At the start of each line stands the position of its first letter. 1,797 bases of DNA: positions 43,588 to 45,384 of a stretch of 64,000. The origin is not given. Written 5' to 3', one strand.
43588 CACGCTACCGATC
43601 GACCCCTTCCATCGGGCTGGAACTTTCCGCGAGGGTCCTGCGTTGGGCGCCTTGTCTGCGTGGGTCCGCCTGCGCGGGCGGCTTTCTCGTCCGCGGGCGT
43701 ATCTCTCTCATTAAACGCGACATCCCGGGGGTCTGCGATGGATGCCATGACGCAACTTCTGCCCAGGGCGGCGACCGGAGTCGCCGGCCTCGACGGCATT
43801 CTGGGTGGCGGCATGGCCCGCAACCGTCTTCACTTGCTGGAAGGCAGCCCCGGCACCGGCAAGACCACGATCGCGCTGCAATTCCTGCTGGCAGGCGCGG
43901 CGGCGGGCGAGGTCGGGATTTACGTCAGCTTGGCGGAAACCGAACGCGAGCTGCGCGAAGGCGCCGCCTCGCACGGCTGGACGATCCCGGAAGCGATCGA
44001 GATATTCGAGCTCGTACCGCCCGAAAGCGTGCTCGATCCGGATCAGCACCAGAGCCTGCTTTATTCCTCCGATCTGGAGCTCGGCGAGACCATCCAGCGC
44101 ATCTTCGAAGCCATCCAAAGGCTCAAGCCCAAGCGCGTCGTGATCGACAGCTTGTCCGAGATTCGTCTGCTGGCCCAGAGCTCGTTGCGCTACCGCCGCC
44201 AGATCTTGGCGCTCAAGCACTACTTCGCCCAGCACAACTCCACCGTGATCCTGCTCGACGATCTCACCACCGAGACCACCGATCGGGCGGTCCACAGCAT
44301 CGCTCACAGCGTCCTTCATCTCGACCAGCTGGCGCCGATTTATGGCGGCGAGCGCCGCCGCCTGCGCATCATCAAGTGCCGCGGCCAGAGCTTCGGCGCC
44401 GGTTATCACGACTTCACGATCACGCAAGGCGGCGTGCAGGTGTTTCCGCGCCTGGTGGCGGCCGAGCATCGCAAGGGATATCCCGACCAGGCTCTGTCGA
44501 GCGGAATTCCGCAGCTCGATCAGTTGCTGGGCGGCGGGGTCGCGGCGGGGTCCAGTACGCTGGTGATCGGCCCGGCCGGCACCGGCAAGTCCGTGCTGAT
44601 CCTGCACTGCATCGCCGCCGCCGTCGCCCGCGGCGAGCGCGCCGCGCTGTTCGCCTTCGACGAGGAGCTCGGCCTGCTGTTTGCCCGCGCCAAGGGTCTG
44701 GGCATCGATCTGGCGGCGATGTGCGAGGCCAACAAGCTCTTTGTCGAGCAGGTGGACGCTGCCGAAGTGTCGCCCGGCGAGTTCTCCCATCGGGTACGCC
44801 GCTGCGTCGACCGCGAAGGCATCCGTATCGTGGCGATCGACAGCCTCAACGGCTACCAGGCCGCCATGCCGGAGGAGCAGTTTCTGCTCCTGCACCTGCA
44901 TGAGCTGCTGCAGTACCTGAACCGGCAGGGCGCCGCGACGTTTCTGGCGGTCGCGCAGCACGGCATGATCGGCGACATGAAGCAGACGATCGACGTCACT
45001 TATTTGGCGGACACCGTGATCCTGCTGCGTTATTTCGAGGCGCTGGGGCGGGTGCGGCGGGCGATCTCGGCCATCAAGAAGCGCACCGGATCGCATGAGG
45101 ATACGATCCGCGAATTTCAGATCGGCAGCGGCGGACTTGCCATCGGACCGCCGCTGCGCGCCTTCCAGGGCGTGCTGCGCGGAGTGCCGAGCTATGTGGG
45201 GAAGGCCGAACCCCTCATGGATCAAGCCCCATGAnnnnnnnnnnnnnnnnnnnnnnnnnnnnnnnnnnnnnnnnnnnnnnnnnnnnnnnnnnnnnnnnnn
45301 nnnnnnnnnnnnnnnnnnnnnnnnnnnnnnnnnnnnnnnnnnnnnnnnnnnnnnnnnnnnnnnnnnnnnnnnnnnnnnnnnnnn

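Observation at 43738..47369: KaiB/KaiA-less KaiC-like ATPase coupled to a pseudo-receiver histidine kinase and a stand-alone receiver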

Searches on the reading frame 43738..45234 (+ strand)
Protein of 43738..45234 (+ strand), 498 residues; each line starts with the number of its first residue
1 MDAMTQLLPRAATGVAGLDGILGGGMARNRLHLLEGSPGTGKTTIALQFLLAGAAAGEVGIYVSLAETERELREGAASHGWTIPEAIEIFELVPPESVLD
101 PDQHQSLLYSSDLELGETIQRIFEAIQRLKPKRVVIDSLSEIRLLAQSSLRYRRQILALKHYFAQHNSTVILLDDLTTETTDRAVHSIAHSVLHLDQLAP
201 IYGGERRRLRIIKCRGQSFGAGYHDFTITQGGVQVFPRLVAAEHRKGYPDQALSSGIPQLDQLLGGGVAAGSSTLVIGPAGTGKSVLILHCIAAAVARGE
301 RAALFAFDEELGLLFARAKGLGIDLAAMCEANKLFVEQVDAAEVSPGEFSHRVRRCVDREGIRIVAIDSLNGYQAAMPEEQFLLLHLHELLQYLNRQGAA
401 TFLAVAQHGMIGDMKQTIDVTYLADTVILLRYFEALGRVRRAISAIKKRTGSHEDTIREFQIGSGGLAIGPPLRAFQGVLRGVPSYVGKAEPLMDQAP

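Call 4: search_protein_families(library=pfam, proteins=[window:43738-45231:+], max_evalue=0.01)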
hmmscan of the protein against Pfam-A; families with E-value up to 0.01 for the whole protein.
window:43738-45231:+ (498 aa): 30 families (the best 25 are shown)
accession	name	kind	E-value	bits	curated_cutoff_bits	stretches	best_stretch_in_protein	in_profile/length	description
PF06745.19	ATPase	-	1.2e-69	234.6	26.6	2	12-238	2-229/231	KaiC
PF13481.12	AAA_25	-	7e-15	55.6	27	2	250-370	12-152/195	AAA domain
PF00154.27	RecA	-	8.7e-10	38.9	27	1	251-370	31-139/262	recA bacterial DNA recombination protein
PF13191.12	AAA_16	-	9.2e-10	39.7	32.6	1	259-401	11-134/167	AAA ATPase domain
PF03796.21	DnaB_C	-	7.8e-08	32.4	27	0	12-70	3-61/255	DnaB-like helicase C terminal domain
PF13245.12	AAA_19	-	7.1e-07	29.9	25.1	0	272-307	12-49/134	AAA domain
PF13604.12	AAA_30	-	6.7e-06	26.4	27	0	28-85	17-75/191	AAA domain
PF13401.12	AAA_22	-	7.6e-06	26.7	27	0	272-369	6-92/130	AAA domain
PF20720.3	nSTAND3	-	9e-06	25.9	27.2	0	28-58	16-47/155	Novel STAND NTPase 3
PF05625.17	PAXNEB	-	9.3e-06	25.4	28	1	253-277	19-43/366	PAXNEB protein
PF25199.1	nSTAND_NTPase5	-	1.7e-05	25.1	34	0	272-303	42-72/145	Novel STAND NTPase 5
PF09848.15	SLFN-g3_helicase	-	2e-05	24.5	24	0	32-69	4-43/354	Schlafen group 3, DNA/RNA helicase domain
PF24883.2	NPHP3_N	-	3.1e-05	24.6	24.8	0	276-309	27-60/164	Nephrocystin 3, N-terminal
PF07728.20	AAA_5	-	0.00013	22.4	22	0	33-50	3-20/139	AAA domain (dynein-related subfamily)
PF08423.17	Rad51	-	0.00014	21.6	22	0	253-293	8-47/244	Rad51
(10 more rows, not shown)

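Call 5: find_encoding_contigs(protein=window:43738-45234:+, flank=10000, max_places=8)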
Protein window:43738-45234:+ (498 aa): no gene with exactly this product is on record in the collection.
